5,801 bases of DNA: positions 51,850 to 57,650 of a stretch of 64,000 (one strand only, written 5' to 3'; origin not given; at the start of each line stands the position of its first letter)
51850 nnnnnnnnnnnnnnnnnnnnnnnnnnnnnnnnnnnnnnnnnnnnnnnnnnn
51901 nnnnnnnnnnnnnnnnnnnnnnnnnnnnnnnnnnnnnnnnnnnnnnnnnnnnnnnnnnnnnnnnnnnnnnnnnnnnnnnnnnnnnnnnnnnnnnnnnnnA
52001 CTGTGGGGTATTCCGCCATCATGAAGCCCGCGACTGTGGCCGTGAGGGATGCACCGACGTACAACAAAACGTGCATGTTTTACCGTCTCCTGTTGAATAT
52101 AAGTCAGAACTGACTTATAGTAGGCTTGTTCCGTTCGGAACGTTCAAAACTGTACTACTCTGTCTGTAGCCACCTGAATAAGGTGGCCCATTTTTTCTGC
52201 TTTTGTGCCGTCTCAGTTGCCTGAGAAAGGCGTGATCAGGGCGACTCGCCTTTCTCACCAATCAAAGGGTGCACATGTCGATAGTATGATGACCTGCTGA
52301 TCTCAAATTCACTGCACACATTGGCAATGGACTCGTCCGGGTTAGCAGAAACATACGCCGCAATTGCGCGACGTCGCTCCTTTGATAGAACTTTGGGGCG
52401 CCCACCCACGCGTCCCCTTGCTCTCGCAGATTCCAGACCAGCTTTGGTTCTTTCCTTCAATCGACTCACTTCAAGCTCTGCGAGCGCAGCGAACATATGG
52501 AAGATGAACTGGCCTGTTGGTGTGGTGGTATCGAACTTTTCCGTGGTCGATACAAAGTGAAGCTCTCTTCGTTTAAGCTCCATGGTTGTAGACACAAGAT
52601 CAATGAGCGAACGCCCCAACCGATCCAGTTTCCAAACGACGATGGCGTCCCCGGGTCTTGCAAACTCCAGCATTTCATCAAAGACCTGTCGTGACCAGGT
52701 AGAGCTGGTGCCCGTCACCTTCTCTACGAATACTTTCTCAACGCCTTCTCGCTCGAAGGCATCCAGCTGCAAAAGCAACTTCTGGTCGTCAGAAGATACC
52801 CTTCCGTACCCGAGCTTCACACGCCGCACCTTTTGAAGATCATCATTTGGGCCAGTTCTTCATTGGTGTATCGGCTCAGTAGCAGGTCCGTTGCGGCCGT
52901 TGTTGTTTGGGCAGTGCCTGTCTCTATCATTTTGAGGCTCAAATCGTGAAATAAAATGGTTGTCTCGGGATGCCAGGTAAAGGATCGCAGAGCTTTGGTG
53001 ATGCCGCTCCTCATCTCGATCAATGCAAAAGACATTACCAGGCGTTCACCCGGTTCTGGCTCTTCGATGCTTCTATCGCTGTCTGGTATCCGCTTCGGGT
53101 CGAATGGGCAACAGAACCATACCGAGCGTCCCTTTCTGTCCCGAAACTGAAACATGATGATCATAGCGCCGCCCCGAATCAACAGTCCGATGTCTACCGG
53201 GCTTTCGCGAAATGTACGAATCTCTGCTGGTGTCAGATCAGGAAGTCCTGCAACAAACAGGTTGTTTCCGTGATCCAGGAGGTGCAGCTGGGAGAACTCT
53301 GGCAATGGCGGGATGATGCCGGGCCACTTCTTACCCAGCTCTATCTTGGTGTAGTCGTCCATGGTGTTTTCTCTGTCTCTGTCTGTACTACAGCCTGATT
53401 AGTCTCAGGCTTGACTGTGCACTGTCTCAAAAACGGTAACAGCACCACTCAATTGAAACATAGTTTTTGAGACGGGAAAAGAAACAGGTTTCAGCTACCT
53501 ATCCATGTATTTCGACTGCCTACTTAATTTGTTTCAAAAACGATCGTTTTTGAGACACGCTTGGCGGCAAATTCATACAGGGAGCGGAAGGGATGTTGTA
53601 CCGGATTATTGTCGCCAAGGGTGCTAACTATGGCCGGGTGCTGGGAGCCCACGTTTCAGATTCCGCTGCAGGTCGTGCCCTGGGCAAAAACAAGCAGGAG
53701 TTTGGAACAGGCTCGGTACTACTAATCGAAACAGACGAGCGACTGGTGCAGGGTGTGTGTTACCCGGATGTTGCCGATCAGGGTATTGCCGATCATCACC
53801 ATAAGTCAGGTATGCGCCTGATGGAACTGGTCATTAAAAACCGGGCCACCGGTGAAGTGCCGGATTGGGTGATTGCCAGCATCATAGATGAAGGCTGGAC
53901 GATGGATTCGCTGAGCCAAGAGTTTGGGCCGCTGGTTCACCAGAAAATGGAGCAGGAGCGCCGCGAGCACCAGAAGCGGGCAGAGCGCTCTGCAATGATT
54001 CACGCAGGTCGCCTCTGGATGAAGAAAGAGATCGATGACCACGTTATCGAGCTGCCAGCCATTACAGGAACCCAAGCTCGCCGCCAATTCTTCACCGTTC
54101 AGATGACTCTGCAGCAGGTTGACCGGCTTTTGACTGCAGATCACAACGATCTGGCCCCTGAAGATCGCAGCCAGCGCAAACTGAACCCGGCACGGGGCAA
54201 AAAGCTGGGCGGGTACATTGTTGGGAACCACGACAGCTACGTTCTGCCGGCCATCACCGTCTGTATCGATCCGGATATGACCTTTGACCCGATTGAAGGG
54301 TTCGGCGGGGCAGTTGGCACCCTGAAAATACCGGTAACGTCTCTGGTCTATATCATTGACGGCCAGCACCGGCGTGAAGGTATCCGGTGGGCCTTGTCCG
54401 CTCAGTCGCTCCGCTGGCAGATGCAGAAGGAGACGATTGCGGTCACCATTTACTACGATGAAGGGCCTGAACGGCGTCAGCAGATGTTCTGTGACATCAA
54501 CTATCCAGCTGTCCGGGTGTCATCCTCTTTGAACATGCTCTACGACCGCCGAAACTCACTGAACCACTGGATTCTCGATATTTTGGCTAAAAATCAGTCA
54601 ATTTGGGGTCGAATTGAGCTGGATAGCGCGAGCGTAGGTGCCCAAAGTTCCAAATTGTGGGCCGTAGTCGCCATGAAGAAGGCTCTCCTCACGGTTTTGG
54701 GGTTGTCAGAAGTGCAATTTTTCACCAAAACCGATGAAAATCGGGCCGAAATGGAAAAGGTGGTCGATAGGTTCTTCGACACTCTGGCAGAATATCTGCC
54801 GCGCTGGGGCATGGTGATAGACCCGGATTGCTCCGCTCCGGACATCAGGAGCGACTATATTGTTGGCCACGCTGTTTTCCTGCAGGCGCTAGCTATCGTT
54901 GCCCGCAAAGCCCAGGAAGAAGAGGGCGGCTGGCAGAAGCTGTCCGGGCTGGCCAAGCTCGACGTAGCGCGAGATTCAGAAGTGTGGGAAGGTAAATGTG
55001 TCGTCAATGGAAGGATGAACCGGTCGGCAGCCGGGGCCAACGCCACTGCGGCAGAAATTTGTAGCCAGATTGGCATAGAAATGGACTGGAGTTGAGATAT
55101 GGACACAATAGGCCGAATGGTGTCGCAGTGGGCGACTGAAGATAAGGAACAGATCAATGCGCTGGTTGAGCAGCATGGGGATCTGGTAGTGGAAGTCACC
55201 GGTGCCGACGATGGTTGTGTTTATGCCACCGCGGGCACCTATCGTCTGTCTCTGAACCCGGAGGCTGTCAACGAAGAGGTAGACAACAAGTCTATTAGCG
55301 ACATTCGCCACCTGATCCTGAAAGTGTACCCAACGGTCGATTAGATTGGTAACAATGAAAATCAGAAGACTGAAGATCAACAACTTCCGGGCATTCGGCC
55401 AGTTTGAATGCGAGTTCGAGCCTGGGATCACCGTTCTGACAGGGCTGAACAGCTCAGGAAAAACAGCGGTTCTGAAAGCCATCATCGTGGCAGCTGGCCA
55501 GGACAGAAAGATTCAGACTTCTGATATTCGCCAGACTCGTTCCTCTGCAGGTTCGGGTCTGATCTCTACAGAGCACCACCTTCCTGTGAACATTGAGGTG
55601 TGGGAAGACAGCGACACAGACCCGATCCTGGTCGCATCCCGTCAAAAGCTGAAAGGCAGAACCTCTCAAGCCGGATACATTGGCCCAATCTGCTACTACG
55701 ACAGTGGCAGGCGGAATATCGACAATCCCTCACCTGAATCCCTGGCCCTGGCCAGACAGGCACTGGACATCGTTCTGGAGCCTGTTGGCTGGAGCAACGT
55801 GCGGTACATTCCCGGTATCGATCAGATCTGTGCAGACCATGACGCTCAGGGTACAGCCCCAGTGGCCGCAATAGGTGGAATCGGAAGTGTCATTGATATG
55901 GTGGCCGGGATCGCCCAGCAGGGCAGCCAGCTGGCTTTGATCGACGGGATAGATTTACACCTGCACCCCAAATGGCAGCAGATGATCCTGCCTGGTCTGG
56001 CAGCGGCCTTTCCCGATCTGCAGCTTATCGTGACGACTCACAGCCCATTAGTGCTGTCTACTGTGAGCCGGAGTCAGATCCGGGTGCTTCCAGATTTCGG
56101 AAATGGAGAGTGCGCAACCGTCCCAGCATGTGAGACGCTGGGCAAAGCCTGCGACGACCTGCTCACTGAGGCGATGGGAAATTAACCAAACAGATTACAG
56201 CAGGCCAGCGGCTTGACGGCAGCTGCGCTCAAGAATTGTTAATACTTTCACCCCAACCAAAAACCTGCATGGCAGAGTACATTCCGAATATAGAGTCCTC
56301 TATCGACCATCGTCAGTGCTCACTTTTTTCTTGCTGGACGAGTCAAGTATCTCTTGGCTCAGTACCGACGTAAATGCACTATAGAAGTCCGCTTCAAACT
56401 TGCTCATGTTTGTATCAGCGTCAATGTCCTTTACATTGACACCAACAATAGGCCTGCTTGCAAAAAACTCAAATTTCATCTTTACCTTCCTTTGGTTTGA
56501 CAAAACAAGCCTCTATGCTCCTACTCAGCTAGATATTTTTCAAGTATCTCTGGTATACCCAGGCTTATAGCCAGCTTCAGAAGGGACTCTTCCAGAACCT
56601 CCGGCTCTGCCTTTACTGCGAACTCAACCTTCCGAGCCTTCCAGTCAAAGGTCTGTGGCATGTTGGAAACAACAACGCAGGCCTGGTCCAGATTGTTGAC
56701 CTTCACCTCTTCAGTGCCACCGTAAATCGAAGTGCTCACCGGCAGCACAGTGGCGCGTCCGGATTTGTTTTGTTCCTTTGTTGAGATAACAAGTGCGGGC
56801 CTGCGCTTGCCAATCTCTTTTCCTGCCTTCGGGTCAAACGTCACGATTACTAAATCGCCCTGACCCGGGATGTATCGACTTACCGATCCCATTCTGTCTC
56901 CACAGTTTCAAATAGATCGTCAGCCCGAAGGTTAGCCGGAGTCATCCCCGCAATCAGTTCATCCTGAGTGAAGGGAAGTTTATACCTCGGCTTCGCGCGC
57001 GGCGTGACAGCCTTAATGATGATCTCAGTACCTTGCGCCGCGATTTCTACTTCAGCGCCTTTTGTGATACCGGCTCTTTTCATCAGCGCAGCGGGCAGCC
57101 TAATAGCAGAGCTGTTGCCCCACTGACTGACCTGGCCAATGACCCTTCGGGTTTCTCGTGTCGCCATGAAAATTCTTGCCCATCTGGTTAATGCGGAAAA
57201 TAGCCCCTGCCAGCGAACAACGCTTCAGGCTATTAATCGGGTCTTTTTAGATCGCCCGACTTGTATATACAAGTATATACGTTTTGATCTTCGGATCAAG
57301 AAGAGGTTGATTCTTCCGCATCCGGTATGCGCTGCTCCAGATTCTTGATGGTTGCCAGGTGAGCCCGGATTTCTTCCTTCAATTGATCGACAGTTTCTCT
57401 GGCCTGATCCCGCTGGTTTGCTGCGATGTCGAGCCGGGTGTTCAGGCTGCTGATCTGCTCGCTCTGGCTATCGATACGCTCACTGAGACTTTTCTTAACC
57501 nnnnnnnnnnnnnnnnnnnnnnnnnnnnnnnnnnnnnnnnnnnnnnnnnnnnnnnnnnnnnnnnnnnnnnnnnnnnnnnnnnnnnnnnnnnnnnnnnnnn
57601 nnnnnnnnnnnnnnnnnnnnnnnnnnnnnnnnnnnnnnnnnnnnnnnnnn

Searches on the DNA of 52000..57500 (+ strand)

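Call 6: search_dna_similar(query=window:52000-57500:+, collection=plasmids, mode=near, max_rows=25)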
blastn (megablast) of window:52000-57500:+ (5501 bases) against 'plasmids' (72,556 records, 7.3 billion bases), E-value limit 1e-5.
No match.

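Call 7: search_dna_similar(query=window:52000-57500:+, collection=phages, mode=near, max_rows=25)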
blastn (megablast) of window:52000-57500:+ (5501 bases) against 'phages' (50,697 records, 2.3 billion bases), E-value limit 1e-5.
No match.

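Call 99: search_dna_similar(query=window:53363-53592:+, collection=plasmids, mode=distant, max_rows=15, max_evalue=1)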
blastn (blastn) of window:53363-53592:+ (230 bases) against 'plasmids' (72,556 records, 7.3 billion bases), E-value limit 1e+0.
Records with a match: 40; places in all: 46; records where one place covers at least 80% of the query: 0.
Best place of each record, by identity: >=99% 4; 95-99% 2; 90-95% 32; 80-90% 2.
By first word of the organism name: Staphylococcus 29; Cutibacterium 4; Salinibacter 1; Escherichia 1; Polaromonas 1; Rickettsia 1; Sphingobium 1; Bacillus 1; Methylocystis 1.
By predicted mobility (MOB-suite, as given by PLSDB): non-mobilizable 21; mobilizable 18; conjugative 1.
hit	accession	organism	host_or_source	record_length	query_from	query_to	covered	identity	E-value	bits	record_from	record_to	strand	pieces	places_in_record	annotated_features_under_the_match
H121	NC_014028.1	Salinibacter ruber M8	-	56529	160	195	16%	91.7%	5e-3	49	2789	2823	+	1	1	none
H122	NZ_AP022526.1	Escherichia coli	Homo sapiens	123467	162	201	17%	81.4%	7e-1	41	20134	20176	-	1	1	none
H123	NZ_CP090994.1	Staphylococcus epidermidis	Homo sapiens,skin swab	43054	158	191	15%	94.1%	1e-3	50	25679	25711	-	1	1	none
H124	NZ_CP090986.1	Staphylococcus epidermidis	Homo sapiens,skin swab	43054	158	191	15%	94.1%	1e-3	50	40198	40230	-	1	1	none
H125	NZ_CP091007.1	Staphylococcus epidermidis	Homo sapiens,skin swab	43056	158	191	15%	94.1%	1e-3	50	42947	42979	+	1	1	none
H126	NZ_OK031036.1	Staphylococcus epidermidis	-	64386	158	191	15%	94.1%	1e-3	50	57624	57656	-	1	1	none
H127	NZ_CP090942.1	Staphylococcus epidermidis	Homo sapiens,whole organism,skin swab ...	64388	158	191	15%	94.1%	1e-3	50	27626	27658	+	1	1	none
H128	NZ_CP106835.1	Staphylococcus epidermidis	Homo sapiens,skin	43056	158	191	15%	94.1%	1e-3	50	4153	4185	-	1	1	none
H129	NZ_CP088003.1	Staphylococcus epidermidis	Homo sapiens,human nose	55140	158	191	15%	94.1%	1e-3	50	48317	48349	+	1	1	none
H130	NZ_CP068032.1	Staphylococcus saccharolyticus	Homo sapiens,whole ...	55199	158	191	15%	94.1%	1e-3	50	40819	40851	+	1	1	none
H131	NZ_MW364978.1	Staphylococcus epidermidis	-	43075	158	191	15%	94.1%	1e-3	50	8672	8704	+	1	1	none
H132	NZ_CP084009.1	Staphylococcus epidermidis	Homo sapiens,pure culture,human skin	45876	158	190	14%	93.9%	5e-3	48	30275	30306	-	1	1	none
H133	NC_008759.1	Polaromonas naphthalenivorans CJ2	-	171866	163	196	15%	91.2%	5e-3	49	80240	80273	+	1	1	none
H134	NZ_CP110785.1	Staphylococcus capitis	people,cell culture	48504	158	191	15%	91.2%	6e-2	46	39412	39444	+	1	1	none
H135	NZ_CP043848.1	Staphylococcus epidermidis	Homo sapiens,blood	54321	158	191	15%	91.2%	6e-2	46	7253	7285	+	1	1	none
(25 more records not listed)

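Call 100: get_annotated_region(hit=H123, flank=3000)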
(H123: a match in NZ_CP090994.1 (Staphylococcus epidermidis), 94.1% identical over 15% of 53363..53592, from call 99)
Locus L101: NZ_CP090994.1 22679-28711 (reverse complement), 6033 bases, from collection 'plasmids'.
description: Staphylococcus epidermidis strain BC1190 plasmid pSEBC1190-1, complete sequence
organism: Staphylococcus epidermidis (NCBI taxid 1282)
taxonomy: Bacteria; Bacillota; Bacilli; Bacillales; Staphylococcaceae; Staphylococcus; Staphylococcus epidermidis
host: -; source: Homo sapiens,skin swab; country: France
typing (MOB-suite, as given by PLSDB): non-mobilizable
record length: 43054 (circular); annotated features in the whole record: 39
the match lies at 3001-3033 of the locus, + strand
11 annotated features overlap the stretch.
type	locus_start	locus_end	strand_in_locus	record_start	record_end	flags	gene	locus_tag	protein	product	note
CDS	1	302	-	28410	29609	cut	-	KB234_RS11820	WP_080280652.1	IS110-like element ISSep2 family transposase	GO:0006313 - DNA transposition [Evidence IEA]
CDS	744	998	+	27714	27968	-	-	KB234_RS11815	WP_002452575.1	type II toxin-antitoxin system Phd/YefM family antitoxin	GO:0045927 - positive regulation of growth [Evidence IEA]; GO:0006355 - regulation of DNA-templated transcription ...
CDS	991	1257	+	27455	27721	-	-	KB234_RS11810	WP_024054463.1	Txe/YoeB family addiction module toxin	GO:0008219 - cell death [Evidence IEA]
CDS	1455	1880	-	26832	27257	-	-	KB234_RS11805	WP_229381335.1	CPBP family intramembrane glutamic endopeptidase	GO:0071586 - CAAX-box protein processing [Evidence IEA]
CDS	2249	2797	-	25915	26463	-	-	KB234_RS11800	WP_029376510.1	recombinase family protein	GO:0006310 - DNA recombination [Evidence IEA]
CDS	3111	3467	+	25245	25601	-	-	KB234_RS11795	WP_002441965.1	hypothetical protein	-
CDS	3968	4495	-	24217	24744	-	-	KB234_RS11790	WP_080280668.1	cellulase family glycosylhydrolase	GO:0071704 - organic substance metabolic process [Evidence IEA]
CDS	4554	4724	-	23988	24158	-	-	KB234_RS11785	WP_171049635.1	hypothetical protein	-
CDS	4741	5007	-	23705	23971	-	-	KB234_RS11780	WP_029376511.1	Txe/YoeB family addiction module toxin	GO:0008219 - cell death [Evidence IEA]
CDS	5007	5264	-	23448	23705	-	-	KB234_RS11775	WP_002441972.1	type II toxin-antitoxin system Phd/YefM family antitoxin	-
CDS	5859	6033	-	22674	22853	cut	-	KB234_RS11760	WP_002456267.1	CsbD family protein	-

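Call 101: get_annotated_region(hit=H133, flank=3000)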
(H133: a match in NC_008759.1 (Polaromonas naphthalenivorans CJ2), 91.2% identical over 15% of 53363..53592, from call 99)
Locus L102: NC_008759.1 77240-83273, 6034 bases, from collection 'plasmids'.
description: Polaromonas naphthalenivorans CJ2 plasmid pPNAP03, complete sequence
organism: Polaromonas naphthalenivorans CJ2 (NCBI taxid 365044)
taxonomy: Bacteria; Pseudomonadota; Betaproteobacteria; Burkholderiales; Comamonadaceae; Polaromonas; Polaromonas naphthalenivorans; Polaromonas naphthalenivorans CJ2
host: -; source: -; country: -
typing (MOB-suite, as given by PLSDB): non-mobilizable; replicon rep_cluster_29
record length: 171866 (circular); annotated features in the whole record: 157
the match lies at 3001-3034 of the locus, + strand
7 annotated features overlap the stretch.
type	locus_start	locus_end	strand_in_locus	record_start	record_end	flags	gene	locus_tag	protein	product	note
CDS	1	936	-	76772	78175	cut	-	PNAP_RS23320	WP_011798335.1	hypothetical protein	-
CDS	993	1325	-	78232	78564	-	-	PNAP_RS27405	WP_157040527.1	hypothetical protein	-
CDS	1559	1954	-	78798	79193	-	-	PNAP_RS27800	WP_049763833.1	hypothetical protein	-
CDS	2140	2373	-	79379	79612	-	-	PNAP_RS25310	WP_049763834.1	hypothetical protein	-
CDS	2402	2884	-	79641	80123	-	-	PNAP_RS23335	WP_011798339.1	hypothetical protein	-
CDS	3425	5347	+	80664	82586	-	-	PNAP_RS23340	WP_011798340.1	hypothetical protein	-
CDS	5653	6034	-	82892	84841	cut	-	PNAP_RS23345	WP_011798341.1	UvrD-helicase domain-containing protein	-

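Call 102: get_annotated_region(hit=H121, flank=3000)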
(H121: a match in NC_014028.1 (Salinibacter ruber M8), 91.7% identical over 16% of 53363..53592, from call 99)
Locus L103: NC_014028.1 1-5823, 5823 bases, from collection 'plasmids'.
description: Salinibacter ruber M8 plasmid pSR56, complete sequence
organism: Salinibacter ruber M8 (NCBI taxid 761659)
taxonomy: Bacteria; Rhodothermota; Rhodothermia; Rhodothermales; Salinibacteraceae; Salinibacter; Salinibacter ruber; Salinibacter ruber M8
host: -; source: -; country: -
typing (MOB-suite, as given by PLSDB): non-mobilizable
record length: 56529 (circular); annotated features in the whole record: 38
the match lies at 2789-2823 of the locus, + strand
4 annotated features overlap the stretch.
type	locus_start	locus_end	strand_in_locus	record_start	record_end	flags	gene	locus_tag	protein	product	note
CDS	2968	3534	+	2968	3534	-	-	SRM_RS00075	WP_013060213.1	recombinase family protein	GO:0006310 - DNA recombination [Evidence IEA]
CDS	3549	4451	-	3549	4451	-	-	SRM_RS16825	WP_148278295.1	hypothetical protein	-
CDS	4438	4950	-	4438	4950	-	-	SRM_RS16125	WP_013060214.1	type II toxin-antitoxin system antitoxin SocA domain-containing protein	-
CDS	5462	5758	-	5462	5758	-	-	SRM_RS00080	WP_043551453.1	metal-dependent hydrolase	-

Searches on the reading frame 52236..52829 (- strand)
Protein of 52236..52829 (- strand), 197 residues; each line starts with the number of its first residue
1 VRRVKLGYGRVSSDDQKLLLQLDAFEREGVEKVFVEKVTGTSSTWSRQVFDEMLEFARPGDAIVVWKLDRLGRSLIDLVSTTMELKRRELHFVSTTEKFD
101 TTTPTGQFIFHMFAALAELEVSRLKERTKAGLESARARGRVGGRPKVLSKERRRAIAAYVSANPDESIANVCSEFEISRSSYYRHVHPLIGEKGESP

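Call 3: search_protein_families(library=pfam, proteins=[window:52236-52829:-], max_evalue=1)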
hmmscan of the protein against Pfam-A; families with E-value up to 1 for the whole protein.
window:52236-52829:- (197 aa): 6 families
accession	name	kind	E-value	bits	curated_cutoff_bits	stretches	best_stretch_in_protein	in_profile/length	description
PF00239.26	Resolvase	-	1.2e-38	132.9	23.3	1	6-140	2-144/145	Resolvase, N terminal domain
PF13565.12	HTH_32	-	0.0016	19.4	33.7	1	121-185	2-72/73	Homeodomain-like domain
PF13384.12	HTH_23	-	0.0074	16.5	24.6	1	150-187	3-39/50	Homeodomain-like domain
PF02796.21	HTH_7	-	0.036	14.6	23.8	1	143-184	1-40/45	Helix-turn-helix domain of resolvase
PF01527.26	HTH_Tnp_1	-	0.046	14.4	24.1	1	150-187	9-45/75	Transposase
PF13022.12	HTH_Tnp_1_2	-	0.088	13.4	27.9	1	146-185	6-46/122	Helix-turn-helix of insertion element transposase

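Call 98: search_dna_similar(query=window:52236-52829:-, collection=plasmids, mode=protein, max_rows=15)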
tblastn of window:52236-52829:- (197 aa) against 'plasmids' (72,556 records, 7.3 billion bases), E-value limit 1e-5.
The search stops at 5000 records and this limit was reached: more records match than are counted here, and every count below describes the 5000 best-scoring records only.
Records with a match: at least 5000; places in all: 9886; records where one place covers at least 80% of the query: 4537.
Best place of each record, by identity: <60% 5000.
By first word of the organism name: Staphylococcus 1199; Klebsiella 801; Escherichia 423; Enterobacter 402; Pseudomonas 300; Xanthomonas 258; Citrobacter 146; Bacillus 127; Salmonella 113; Aeromonas 112; and 220 more.
By predicted mobility (MOB-suite, as given by PLSDB): conjugative 1882; mobilizable 1742; non-mobilizable 1376.
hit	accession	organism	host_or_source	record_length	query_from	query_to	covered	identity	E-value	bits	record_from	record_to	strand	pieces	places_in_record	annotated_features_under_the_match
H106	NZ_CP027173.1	Pseudomonas aeruginosa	-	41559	5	197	98%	46.6%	2e-30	124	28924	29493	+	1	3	recombinase family protein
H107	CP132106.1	Pseudomonas aeruginosa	Homo sapiens,Wound/Abscess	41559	5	197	98%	46.6%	2e-30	124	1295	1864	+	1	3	recombinase family protein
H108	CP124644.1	Pseudomonas aeruginosa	Homo sapiens,Wound/Abscess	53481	5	197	98%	46.6%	2e-30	124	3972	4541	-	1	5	recombinase family protein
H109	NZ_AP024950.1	Aeromonas caviae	-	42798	5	197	98%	46.6%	2e-30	124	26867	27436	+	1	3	recombinase family protein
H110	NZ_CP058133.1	Klebsiella quasipneumoniae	culture,Wastewater influent sample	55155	5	197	98%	46.6%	1e-30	124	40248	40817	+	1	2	recombinase family protein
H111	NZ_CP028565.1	Aeromonas hydrophila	Pure Culture,Sewage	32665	5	197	98%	46.6%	2e-30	124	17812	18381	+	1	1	recombinase family protein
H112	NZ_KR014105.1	Aeromonas hydrophila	-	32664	5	197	98%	46.6%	2e-30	124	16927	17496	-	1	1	recombinase family protein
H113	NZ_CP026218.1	Aeromonas sp. ASNIH4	-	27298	5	197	98%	46.6%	2e-30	124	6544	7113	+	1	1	recombinase family protein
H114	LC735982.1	Klebsiella michiganensis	-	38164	5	197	98%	46.6%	2e-30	124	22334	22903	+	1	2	resolvase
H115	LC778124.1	Klebsiella michiganensis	assembly,hospital sewage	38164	5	197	98%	46.6%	2e-30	124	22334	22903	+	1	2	resolvase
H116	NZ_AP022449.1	Enterobacter kobei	-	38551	5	197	98%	46.6%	2e-30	124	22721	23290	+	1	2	recombinase family protein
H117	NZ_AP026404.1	Aeromonas caviae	-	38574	5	197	98%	46.6%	2e-30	124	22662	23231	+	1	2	recombinase family protein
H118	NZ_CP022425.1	Vitreoscilla filiformis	cell culture,Mud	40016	5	197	98%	46.6%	2e-30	124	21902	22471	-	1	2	recombinase family protein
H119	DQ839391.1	uncultured bacterium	-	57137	5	197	98%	46.6%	2e-30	124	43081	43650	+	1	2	paeR7IN: DNA-invertase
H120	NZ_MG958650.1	Pseudomonas aeruginosa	tracheal aspiration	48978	5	197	98%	46.6%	2e-30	124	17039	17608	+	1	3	recombinase family protein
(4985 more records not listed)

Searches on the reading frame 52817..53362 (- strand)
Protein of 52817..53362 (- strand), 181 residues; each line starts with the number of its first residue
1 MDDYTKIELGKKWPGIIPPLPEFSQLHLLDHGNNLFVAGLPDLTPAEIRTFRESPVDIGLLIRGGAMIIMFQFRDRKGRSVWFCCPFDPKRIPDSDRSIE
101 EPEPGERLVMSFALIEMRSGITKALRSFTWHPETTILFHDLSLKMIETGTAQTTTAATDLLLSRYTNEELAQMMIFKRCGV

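Call 3: search_protein_families(library=pfam, proteins=[window:52817-53362:-], max_evalue=1)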
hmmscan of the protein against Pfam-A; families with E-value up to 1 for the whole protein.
window:52817-53362:- (181 aa): 1 family
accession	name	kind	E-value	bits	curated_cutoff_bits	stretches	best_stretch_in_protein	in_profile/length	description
PF09292.15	Neil1-DNA_bind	-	0.068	13.4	25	1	70-86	17-33/39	Endonuclease VIII-like 1, DNA bind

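Call 4: search_protein_families(library=padloc, proteins=[window:52817-53362:-], max_evalue=1)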
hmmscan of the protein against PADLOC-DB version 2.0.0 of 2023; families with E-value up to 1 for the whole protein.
window:52817-53362:- (181 aa): 1 family
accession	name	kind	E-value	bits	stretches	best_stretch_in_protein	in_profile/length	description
PDLC03004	Hp1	-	0.055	11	1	114-166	166-220/333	-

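Call 5: search_protein_families(library=ncbifam, proteins=[window:52817-53362:-], max_evalue=1)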
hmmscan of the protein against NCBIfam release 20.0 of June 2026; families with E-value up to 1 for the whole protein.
window:52817-53362:- (181 aa): 1 family
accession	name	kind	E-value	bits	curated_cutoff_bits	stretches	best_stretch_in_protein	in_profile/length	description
NF002632.0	PRK02304.1-1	equivalog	0.17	11.6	243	1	121-173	11-60/183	adenine phosphoribosyltransferase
